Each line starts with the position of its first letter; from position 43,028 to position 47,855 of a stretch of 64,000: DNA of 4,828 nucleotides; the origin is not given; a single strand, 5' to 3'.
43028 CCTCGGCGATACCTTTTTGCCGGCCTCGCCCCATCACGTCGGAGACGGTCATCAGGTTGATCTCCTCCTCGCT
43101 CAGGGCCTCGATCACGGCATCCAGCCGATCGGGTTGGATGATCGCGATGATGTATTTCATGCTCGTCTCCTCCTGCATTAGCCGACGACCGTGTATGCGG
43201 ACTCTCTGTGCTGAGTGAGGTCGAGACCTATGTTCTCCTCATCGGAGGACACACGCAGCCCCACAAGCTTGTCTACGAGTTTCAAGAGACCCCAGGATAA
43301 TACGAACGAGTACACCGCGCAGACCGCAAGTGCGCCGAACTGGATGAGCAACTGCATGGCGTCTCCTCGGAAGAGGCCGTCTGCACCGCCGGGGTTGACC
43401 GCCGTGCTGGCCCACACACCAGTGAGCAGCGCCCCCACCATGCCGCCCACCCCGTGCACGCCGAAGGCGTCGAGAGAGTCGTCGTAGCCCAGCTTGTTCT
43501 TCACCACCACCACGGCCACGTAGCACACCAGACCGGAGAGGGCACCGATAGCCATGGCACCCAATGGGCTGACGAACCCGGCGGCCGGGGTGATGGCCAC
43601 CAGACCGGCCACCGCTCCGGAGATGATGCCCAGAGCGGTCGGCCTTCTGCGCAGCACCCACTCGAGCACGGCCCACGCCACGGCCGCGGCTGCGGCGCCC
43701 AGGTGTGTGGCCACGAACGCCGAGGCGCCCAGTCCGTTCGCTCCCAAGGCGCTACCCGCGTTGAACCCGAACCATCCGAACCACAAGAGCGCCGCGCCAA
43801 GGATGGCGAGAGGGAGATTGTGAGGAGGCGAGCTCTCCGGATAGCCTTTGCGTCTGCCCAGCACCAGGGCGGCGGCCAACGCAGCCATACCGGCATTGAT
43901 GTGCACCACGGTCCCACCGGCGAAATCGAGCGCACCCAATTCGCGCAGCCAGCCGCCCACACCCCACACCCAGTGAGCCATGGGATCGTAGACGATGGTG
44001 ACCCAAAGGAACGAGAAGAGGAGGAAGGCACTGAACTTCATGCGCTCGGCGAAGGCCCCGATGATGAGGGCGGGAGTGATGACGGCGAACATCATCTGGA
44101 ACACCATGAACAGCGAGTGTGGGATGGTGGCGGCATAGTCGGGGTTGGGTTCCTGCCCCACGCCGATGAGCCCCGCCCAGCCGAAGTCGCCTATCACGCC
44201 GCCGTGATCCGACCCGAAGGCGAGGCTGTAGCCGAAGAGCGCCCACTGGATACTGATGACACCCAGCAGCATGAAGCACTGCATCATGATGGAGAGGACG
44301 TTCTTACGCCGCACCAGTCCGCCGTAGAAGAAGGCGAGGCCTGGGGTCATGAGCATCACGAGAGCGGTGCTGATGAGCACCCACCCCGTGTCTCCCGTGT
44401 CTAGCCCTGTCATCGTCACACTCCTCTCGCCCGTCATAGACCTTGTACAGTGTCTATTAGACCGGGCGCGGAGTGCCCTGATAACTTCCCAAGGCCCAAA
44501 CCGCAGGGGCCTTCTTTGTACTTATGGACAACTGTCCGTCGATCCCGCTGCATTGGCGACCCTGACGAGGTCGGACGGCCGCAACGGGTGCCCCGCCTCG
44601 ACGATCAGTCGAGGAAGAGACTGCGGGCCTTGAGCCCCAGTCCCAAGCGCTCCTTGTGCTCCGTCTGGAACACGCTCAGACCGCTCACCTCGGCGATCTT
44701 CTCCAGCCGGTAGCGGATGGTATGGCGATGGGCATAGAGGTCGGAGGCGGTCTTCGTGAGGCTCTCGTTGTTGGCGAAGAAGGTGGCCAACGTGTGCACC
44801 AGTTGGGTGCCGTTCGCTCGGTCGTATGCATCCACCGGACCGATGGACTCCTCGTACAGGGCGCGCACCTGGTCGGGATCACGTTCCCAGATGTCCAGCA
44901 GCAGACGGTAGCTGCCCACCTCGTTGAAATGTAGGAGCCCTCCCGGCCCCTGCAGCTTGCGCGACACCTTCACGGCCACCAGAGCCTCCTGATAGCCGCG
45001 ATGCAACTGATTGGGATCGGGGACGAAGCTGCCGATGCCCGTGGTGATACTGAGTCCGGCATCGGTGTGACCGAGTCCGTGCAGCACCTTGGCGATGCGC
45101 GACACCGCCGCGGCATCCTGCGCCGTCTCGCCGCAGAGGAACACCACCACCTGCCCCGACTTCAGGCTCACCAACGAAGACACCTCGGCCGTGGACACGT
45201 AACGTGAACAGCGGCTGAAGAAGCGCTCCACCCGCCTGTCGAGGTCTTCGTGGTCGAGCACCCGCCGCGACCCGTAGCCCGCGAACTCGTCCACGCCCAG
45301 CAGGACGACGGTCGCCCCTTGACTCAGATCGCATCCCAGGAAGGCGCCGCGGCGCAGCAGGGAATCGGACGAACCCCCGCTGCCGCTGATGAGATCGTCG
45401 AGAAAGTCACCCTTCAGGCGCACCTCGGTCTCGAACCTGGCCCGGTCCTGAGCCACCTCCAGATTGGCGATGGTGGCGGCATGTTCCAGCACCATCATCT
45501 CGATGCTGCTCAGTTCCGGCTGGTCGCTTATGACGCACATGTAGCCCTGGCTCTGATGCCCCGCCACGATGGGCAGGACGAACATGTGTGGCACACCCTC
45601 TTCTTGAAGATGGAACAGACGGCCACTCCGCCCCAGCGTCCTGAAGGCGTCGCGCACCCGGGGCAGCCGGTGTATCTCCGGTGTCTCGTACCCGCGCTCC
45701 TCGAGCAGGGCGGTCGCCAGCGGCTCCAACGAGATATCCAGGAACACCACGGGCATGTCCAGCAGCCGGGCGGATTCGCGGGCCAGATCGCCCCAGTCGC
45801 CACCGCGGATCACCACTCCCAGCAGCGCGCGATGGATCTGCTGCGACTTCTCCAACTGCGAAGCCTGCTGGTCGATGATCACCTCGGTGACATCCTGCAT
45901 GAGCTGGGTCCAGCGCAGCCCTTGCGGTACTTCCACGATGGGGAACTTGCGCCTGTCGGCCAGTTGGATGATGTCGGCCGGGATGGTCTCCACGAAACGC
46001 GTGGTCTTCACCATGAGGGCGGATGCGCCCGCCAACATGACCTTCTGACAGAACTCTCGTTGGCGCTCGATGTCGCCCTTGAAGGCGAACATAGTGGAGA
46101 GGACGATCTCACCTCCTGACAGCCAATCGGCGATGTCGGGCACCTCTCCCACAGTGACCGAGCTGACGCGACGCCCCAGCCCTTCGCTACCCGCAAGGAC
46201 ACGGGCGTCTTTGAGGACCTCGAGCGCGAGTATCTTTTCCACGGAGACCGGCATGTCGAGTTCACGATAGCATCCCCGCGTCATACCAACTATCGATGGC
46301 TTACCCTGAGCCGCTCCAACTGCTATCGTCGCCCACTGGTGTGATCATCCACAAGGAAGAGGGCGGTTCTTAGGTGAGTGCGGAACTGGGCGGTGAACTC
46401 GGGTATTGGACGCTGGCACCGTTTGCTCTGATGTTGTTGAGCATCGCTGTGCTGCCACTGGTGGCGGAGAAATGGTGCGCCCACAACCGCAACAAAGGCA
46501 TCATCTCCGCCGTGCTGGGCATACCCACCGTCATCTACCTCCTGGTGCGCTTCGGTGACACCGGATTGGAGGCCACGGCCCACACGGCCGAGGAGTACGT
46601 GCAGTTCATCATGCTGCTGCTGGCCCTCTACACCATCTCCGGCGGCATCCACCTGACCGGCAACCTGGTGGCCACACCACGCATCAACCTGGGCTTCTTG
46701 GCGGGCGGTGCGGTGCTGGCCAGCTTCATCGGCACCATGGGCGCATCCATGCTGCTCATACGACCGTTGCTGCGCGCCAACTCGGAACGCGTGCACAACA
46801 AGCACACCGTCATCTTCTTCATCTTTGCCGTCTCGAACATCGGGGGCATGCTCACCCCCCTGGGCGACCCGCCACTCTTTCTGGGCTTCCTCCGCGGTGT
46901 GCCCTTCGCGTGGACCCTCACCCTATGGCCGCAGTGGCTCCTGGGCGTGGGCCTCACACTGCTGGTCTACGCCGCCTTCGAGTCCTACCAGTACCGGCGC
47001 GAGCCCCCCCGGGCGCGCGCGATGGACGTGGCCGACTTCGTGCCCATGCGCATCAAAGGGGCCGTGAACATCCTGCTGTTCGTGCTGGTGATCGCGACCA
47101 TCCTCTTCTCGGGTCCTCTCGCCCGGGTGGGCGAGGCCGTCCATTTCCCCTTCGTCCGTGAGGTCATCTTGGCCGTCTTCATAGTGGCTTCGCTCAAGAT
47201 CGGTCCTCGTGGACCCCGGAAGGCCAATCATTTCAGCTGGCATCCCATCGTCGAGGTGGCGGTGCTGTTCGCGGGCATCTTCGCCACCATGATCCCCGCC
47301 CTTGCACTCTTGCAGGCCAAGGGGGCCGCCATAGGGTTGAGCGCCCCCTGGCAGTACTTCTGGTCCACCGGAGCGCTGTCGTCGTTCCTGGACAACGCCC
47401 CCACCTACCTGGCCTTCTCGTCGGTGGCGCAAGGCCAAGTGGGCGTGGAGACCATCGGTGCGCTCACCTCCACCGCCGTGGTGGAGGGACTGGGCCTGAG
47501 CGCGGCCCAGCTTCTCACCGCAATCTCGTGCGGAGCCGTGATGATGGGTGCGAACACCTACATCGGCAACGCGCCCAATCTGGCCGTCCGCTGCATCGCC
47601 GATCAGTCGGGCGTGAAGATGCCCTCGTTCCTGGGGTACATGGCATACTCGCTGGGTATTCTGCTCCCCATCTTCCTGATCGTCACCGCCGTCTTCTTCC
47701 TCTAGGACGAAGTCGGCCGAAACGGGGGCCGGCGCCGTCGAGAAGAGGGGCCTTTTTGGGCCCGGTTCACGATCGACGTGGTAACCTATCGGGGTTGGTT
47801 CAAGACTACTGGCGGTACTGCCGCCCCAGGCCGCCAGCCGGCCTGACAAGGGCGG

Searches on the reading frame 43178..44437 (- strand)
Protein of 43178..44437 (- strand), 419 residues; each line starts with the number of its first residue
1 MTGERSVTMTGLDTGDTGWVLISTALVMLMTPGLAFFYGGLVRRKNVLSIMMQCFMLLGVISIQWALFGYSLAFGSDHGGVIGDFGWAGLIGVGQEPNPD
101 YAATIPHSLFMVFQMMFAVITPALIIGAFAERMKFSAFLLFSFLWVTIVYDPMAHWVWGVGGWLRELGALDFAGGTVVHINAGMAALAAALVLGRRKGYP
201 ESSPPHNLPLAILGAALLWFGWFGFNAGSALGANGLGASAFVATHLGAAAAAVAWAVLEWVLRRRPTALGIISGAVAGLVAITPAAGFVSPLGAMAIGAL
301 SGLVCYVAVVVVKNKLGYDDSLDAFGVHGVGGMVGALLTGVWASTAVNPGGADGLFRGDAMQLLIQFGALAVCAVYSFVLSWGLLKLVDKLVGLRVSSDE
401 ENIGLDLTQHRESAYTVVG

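Call 8: search_protein_families(library=pfam, proteins=[window:43178-44437:-], max_evalue=0.001)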
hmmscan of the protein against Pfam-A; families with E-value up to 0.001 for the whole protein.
window:43178-44437:- (419 aa): 1 family
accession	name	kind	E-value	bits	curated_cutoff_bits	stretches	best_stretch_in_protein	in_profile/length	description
PF00909.26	Ammonium_transp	-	6.4e-132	440.5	23.2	1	19-415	2-399/399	Ammonium Transporter Family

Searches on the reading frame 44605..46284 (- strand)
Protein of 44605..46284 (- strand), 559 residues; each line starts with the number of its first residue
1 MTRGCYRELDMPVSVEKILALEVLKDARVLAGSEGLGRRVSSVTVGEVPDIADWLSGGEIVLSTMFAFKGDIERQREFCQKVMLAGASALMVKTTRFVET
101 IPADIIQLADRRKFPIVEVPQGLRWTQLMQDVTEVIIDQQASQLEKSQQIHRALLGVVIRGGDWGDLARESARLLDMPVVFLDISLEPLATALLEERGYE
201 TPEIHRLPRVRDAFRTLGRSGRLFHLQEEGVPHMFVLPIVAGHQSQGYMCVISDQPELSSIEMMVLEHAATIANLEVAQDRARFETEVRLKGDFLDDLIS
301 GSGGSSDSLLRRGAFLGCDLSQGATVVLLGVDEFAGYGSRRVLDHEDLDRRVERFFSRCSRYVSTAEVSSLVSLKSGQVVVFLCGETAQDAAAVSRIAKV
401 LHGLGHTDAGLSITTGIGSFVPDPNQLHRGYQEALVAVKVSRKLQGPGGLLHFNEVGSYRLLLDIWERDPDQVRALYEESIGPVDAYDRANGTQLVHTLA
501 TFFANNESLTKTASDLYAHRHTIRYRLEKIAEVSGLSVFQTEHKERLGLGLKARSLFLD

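Call 8: search_protein_families(library=pfam, proteins=[window:44605-46284:-], max_evalue=0.001)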
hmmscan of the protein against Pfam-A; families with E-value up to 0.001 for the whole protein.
window:44605-46284:- (559 aa): 3 families
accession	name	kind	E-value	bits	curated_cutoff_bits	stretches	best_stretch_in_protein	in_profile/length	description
PF07905.16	PucR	-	5.1e-33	114.3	33.5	1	18-136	2-118/118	Purine catabolism regulatory protein-like family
PF17853.6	GGDEF_2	-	9.5e-17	61.7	24.5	1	303-440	2-116/116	GGDEF-like domain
PF13556.12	HTH_30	-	3.6e-16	59.2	27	1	495-553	1-59/59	PucR C-terminal helix-turn-helix domain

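Call 87: search_protein_families(library=ncbifam, proteins=[window:44605-46284:-], max_evalue=0.00001)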
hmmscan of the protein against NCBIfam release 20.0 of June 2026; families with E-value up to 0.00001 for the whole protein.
window:44605-46284:- (559 aa): 3 families
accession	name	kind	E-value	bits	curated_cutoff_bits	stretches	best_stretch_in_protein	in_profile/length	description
NF045769.1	TransActPmfR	equivalog_domain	1.5e-18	66.6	800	2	14-120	7-112/470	transcciptional activator PmfR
NF058503.1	SprTransRegAdeR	equivalog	1.9e-15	56.8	700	1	371-556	216-401/403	sporulation transcriptional activator AdeR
NF008550.0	PRK11477.1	equivalog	6.7e-11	41.7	612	1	286-544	127-372/385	CdaR family transcriptional regulator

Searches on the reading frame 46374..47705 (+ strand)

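Call 8: search_protein_families(library=pfam, proteins=[window:46374-47705:+], max_evalue=0.001)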
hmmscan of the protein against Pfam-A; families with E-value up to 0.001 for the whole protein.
window:46374-47705:+ (443 aa): 2 families
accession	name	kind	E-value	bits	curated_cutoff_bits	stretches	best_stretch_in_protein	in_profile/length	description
PF16980.11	CitMHS_2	-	1.3e-150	502.5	25.7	1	8-442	3-448/448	Putative citrate transport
PF03600.22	CitMHS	-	2e-09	37.5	31.9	1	103-354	78-316/336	Citrate transporter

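Call 87: search_protein_families(library=ncbifam, proteins=[window:46374-47705:+], max_evalue=0.00001)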
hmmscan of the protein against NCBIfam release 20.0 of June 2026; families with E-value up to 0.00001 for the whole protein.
window:46374-47705:+ (443 aa): 0 families
